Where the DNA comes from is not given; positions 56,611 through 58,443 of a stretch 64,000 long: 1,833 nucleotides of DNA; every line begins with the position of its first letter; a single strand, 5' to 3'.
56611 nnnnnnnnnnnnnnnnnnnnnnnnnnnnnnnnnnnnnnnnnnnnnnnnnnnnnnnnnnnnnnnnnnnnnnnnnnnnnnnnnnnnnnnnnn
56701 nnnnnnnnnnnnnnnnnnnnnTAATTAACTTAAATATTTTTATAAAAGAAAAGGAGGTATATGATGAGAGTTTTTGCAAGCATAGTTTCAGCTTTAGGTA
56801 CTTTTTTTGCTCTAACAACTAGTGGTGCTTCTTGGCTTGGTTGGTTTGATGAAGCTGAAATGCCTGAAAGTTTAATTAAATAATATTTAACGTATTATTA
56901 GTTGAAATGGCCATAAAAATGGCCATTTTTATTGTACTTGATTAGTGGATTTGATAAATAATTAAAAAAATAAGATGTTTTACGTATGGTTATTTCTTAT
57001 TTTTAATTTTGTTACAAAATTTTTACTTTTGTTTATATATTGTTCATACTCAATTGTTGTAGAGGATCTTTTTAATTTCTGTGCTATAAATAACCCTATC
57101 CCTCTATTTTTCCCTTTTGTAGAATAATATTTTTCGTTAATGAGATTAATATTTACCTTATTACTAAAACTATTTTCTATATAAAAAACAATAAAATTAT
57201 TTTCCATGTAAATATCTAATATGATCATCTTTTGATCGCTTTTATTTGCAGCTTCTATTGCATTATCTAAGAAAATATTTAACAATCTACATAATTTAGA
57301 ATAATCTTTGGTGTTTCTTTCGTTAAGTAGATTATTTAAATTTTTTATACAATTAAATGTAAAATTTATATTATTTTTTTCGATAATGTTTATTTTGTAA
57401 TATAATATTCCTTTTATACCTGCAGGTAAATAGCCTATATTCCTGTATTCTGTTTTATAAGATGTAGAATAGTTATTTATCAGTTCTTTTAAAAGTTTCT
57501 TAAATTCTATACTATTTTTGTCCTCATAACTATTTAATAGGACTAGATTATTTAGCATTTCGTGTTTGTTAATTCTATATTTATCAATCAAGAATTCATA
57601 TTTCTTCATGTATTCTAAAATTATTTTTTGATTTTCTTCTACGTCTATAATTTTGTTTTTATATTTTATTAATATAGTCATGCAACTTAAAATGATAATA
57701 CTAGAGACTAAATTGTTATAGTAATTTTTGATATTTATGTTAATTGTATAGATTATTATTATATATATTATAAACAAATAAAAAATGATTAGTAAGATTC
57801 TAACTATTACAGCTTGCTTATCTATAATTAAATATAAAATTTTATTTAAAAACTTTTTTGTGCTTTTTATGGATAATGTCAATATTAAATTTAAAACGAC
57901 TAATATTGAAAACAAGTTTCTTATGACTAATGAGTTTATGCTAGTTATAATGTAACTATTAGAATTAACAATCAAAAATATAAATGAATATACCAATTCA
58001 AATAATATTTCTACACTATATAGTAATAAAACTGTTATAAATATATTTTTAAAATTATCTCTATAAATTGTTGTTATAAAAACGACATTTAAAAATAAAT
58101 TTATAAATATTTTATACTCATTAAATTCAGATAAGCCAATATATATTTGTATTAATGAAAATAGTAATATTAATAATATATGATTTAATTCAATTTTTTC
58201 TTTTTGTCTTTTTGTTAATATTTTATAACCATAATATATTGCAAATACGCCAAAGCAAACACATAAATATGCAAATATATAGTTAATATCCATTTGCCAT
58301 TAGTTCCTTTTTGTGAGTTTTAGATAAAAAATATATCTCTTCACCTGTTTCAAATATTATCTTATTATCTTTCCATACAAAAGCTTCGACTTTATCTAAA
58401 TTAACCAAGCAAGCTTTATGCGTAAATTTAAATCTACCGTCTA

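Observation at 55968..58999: agr-type quorum-sensing locus with split, convergent architecture next to the spoIID, spoIIQ, spoIIID cluster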

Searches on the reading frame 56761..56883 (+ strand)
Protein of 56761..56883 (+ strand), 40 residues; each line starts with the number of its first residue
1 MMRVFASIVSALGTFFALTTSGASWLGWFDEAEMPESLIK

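Call 3: search_protein_families(library=pfam, proteins=[window:56761-56883:+], max_evalue=0.1)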
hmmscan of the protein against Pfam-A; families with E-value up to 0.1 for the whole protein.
window:56761-56883:+ (40 aa): 0 families

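Call 4: search_protein_families(library=ncbifam, proteins=[window:56761-56883:+], max_evalue=0.1)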
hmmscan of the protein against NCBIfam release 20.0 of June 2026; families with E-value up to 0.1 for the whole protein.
window:56761-56883:+ (40 aa): 1 family
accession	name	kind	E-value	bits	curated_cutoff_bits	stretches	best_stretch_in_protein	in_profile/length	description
TIGR04223.1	quorum_AgrD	subfamily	0.00018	21.6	19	1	5-40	3-38/38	AgrD family cyclic lactone autoinducer peptide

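Call 17: find_homologous_proteins(query=window:56761-56883:+, max_evalue=0.01)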
Query window:56761-56883:+ (40 aa): 16 proteins with E <= 0.01 among 16 candidates.
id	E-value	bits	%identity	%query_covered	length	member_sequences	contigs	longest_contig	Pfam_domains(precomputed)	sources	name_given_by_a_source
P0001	2.6e-17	78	98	100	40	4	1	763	-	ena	-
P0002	4.1e-15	71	85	98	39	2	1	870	-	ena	-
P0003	6.3e-15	70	85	98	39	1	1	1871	-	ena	-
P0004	1.0e-14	70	87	98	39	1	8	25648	-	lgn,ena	-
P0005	1.7e-14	69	85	98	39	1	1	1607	-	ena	-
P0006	2.6e-14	68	85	98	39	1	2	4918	-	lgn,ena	-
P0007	7.6e-14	67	82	98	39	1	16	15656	-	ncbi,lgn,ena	-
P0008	1.5e-13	66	79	98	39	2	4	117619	-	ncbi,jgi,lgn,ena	-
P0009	2.0e-13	66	79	98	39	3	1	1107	-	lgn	-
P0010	2.9e-13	65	79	98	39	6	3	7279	-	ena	-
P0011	3.3e-13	65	79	98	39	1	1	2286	-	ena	-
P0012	3.9e-13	65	79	98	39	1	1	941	-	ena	-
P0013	5.5e-13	64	79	98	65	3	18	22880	-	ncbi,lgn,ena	-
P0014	9.5e-13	64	79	98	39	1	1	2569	-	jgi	-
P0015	1.5e-12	63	79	98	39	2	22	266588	-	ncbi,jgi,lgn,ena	-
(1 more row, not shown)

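Call 20: find_encoding_contigs(protein=P0008, flank=8000, max_places=2)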
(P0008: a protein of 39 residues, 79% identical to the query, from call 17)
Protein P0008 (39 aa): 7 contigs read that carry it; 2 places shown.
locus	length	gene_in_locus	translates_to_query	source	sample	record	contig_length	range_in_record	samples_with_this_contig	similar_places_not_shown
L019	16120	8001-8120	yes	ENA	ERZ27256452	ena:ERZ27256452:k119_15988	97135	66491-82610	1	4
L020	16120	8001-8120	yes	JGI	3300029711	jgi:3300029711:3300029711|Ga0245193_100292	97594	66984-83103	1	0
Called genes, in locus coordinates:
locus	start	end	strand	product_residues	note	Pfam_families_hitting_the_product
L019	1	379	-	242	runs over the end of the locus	PF04203:Sortase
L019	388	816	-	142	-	-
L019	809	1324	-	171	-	-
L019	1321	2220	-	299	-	PF13730:HTH_36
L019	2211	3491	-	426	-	PF14657:Arm-DNA-bind_4, PF14659:Phage_int_SAM_3, PF00589:Phage_integrase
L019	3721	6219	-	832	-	PF07517:SecA_DEAD, PF01043:SecA_PP_bind, PF21090:P-loop_SecA, PF07516:SecA_SW, PF02810:SEC-C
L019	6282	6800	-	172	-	PF02482:Ribosomal_S30AE, PF16321:Ribosom_S30AE_C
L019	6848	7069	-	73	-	PF00313:CSD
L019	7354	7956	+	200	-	PF04647:AgrB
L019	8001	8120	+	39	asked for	-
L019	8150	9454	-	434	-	PF14501:HATPase_c_5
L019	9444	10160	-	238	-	PF00072:Response_reg, PF04397:LytTR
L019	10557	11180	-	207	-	PF01551:Peptidase_M23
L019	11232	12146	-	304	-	PF08486:SpoIID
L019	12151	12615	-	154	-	PF02502:LacAB_rpiB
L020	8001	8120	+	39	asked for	-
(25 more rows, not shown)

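Call 21: find_encoding_contigs(protein=P0013, flank=8000, max_places=2)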
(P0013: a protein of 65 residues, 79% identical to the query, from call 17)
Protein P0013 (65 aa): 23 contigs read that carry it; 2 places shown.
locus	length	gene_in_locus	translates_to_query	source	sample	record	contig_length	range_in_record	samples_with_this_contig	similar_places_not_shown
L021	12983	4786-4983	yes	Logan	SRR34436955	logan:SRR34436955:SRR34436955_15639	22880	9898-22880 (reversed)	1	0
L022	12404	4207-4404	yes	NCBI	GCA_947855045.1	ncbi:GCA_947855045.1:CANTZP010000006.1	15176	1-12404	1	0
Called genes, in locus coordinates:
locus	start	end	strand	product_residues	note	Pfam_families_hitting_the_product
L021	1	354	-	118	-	?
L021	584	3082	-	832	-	PF07517:SecA_DEAD, PF00270:DEAD (faint), PF01043:SecA_PP_bind, PF21090:P-loop_SecA, PF07516:SecA_SW, PF02810:SEC-C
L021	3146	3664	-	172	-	PF02482:Ribosomal_S30AE, PF16321:Ribosom_S30AE_C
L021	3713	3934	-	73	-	PF00313:CSD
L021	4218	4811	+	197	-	PF04647:AgrB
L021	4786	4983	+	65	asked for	-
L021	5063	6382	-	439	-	PF14501:HATPase_c_5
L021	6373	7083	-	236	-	PF00072:Response_reg (weak), PF04397:LytTR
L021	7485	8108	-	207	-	PF01551:Peptidase_M23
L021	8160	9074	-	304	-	PF08486:SpoIID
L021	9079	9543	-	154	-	PF02502:LacAB_rpiB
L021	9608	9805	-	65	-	PF01197:Ribosomal_L31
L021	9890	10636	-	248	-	-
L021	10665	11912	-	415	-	PF00275:EPSP_synthase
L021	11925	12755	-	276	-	PF01116:F_bP_aldolase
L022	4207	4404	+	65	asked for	-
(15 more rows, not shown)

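Call 22: find_encoding_contigs(protein=P0007, flank=8000, max_places=2)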
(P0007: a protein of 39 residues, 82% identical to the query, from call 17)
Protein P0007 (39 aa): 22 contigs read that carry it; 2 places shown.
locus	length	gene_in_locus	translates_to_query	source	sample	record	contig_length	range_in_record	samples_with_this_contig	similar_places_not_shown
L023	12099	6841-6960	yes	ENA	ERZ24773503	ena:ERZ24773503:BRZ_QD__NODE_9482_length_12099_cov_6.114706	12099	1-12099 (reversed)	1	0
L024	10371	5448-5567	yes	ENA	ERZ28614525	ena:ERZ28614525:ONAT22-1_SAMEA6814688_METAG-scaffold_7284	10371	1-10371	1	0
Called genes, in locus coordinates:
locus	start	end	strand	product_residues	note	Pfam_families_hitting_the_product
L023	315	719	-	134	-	-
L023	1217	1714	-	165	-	-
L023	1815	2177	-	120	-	-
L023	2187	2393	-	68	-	-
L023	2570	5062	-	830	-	PF07517:SecA_DEAD, PF00270:DEAD (faint), PF01043:SecA_PP_bind, PF21090:P-loop_SecA, PF07516:SecA_SW, PF02810:SEC-C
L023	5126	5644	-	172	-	PF02482:Ribosomal_S30AE, PF16321:Ribosom_S30AE_C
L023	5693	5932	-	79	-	PF00313:CSD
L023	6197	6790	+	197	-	PF04647:AgrB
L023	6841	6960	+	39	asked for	-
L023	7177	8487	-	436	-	PF14501:HATPase_c_5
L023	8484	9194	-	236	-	PF00072:Response_reg (weak), PF04397:LytTR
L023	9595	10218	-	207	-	PF01551:Peptidase_M23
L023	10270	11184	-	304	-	PF08486:SpoIID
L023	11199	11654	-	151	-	PF02502:LacAB_rpiB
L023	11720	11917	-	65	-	PF01197:Ribosomal_L31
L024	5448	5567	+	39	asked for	-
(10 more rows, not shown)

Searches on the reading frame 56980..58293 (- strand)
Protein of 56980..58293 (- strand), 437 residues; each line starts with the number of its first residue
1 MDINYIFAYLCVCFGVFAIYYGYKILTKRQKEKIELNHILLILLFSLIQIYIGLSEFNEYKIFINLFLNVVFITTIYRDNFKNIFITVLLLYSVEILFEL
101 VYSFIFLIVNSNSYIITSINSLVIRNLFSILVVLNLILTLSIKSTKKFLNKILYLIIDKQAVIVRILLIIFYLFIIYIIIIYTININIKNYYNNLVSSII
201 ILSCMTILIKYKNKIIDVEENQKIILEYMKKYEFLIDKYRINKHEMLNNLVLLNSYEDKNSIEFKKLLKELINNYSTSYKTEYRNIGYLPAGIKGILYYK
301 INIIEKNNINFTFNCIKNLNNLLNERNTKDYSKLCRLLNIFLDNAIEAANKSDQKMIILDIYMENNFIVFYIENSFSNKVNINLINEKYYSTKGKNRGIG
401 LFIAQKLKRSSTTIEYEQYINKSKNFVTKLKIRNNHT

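Call 3: search_protein_families(library=pfam, proteins=[window:56980-58293:-], max_evalue=0.1)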
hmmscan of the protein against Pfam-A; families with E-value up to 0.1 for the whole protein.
window:56980-58293:- (437 aa): 2 families
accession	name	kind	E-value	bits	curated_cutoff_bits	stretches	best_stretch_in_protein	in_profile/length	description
PF14501.12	HATPase_c_5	-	1.8e-12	47.5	22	1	333-432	5-101/102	GHKL domain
PF02518.31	HATPase_c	-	5.8e-05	23.9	26.4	1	330-431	2-108/111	Histidine kinase-, DNA gyrase B-, and HSP90-like ATPase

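Call 4: search_protein_families(library=ncbifam, proteins=[window:56980-58293:-], max_evalue=0.1)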
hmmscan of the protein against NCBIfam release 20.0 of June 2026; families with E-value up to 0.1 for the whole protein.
window:56980-58293:- (437 aa): 2 families
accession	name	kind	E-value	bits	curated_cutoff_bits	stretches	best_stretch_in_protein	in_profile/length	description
NF008298.1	PRK11086.1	subfamily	2.9e-12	45.8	520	1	234-430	328-523/529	DcuS/MalK family sensor histidine kinase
NF046015.1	HisKinAgrCStaph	equivalog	0.0037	16.5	500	1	19-416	9-401/414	quorum-sensing sensor histidine kinase AgrC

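Call 5: find_encoding_contigs(protein=window:56980-58293:-, flank=10000, max_places=6)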
Protein window:56980-58293:- (437 aa): 22 contigs read that carry it; 6 places shown.
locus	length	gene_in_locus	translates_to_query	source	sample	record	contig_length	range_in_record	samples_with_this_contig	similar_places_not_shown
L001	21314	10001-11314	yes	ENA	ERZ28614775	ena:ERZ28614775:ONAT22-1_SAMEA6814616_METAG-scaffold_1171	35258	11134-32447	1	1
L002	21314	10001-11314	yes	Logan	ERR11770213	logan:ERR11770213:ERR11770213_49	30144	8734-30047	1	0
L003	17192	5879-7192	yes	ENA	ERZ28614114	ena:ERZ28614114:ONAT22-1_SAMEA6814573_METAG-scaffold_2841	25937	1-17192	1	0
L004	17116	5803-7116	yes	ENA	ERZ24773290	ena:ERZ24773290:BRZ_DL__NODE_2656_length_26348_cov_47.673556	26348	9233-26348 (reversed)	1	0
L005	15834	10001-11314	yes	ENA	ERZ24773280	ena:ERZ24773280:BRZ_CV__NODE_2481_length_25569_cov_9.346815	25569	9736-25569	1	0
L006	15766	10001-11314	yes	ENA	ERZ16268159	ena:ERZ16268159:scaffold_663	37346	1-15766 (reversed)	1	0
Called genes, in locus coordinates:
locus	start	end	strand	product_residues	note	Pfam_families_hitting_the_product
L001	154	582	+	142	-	-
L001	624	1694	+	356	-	PF03462:PCRF, PF00472:RF-1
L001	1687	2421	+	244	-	PF02005:TRM, PF02384:N6_Mtase (weak), PF05971:Methyltransf_10 (weak), PF01209:Ubie_methyltran (weak), PF06325:PrmA, PF05175:MTS, PF13847:Methyltransf_31, PF13649:Methyltransf_25, +6 more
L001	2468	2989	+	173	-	PF09551:Spore_II_R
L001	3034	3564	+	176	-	PF02659:Mntp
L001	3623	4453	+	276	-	PF01116:F_bP_aldolase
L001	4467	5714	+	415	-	PF00275:EPSP_synthase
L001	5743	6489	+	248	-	PF00657:Lipase_GDSL (weak)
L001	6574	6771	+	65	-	PF01197:Ribosomal_L31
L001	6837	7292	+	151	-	PF02502:LacAB_rpiB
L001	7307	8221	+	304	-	PF08486:SpoIID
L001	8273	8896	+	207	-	PF01551:Peptidase_M23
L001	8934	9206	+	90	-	PF12116:SpoIIID, PF08279:HTH_11 (weak)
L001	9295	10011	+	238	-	PF00072:Response_reg, PF04397:LytTR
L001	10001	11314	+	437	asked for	PF14501:HATPase_c_5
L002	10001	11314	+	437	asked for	PF14501:HATPase_c_5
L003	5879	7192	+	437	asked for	PF14501:HATPase_c_5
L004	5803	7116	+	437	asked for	PF14501:HATPase_c_5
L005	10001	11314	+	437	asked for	PF14501:HATPase_c_5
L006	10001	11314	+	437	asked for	PF14501:HATPase_c_5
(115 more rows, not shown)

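Call 43: search_solved_structures(query=window:56980-58293:-, max_evalue=0.01, show_alignments=2)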
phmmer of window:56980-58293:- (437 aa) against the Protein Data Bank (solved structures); distinct sequences matched with E-value up to 0.01: 2.
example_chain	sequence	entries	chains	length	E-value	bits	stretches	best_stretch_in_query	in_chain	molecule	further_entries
4bxi_A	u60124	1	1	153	8.1e-08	35.1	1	293-435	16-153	ACCESSORY GENE REGULATOR PROTEIN C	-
6e52_A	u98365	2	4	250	1.6e-06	30.9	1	209-435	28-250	Staphylococcus aureus AgrC histidine kinase module fused to Saccharomyces cerevisiae GCN4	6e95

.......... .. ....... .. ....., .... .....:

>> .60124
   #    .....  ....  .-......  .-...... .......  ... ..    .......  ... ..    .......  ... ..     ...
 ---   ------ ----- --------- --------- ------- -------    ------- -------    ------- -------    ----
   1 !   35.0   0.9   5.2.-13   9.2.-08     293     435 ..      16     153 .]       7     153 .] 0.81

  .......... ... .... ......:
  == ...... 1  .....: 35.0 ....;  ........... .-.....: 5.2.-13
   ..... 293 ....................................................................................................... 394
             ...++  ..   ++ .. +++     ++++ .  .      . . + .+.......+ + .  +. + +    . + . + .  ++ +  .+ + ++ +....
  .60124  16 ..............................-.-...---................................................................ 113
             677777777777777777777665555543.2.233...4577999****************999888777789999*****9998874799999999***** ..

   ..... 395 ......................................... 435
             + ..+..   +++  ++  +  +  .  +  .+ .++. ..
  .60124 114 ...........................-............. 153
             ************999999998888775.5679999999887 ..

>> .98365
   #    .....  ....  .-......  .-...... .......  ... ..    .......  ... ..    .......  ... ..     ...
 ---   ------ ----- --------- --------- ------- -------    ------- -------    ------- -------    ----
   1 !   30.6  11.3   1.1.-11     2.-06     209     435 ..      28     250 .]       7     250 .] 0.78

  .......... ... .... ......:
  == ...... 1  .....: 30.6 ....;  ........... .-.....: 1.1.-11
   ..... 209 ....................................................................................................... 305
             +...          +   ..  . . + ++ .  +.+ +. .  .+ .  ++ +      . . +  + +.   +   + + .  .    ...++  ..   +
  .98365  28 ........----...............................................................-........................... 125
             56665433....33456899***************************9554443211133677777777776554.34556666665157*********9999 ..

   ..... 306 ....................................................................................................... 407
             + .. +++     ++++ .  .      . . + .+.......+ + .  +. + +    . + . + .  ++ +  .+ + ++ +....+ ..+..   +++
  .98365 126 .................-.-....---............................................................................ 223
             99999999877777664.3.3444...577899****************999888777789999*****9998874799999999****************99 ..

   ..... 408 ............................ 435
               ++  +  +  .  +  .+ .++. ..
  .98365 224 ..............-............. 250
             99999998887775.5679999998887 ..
